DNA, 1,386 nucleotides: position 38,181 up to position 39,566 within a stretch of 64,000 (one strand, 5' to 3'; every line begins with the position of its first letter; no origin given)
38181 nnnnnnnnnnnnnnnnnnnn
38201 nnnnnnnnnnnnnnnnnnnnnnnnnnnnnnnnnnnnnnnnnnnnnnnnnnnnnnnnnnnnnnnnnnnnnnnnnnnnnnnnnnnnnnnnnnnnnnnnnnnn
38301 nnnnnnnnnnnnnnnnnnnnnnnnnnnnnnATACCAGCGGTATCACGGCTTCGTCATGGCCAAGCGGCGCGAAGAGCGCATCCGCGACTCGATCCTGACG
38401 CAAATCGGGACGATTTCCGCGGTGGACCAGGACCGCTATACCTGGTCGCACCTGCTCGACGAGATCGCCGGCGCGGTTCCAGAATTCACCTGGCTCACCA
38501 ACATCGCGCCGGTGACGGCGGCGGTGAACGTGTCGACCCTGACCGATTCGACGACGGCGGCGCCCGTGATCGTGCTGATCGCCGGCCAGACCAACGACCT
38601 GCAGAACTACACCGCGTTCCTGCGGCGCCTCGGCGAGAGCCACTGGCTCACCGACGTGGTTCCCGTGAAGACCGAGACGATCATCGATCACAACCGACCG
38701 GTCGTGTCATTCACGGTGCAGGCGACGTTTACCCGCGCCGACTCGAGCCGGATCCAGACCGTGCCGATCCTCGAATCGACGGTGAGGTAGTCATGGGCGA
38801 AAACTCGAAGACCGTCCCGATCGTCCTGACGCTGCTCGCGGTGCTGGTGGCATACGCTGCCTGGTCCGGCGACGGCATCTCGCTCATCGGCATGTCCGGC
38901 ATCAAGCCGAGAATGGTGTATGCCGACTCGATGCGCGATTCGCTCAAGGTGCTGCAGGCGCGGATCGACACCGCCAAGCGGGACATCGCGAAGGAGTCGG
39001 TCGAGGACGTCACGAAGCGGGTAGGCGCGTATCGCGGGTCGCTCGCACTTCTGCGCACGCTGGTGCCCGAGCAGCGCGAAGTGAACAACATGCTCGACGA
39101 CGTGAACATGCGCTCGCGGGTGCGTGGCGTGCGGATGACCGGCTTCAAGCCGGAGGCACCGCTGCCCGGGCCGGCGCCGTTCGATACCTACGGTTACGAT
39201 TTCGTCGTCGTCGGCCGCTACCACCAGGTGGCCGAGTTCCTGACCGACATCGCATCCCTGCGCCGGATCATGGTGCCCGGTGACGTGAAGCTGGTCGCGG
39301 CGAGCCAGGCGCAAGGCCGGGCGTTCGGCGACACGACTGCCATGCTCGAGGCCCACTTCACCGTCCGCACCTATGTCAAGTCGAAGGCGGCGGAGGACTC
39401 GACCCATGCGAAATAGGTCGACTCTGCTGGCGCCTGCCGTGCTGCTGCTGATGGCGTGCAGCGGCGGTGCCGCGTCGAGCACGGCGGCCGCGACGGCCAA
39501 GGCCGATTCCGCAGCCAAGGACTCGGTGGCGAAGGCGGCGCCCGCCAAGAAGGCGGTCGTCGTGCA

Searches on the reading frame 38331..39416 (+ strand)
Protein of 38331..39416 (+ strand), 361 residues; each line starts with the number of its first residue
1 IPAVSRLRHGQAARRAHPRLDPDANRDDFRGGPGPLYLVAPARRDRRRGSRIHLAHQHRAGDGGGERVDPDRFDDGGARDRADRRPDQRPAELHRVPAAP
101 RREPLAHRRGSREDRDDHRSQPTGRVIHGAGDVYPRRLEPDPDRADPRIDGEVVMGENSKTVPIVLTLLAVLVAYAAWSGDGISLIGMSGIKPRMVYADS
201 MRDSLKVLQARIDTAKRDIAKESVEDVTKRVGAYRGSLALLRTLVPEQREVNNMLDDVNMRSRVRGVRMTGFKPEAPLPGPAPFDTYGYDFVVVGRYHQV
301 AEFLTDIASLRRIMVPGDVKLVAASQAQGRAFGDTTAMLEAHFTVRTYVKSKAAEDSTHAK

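Call 10: search_protein_families(library=pfam, proteins=[window:38331-39416:+], max_evalue=0.001)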
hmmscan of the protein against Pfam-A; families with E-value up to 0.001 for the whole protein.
window:38331-39416:+ (361 aa): 1 family
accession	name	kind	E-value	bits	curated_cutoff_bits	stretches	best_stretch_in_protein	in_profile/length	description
PF04350.18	PilO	-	2.8e-14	53.9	22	1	209-348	12-141/145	Pilus assembly protein, PilO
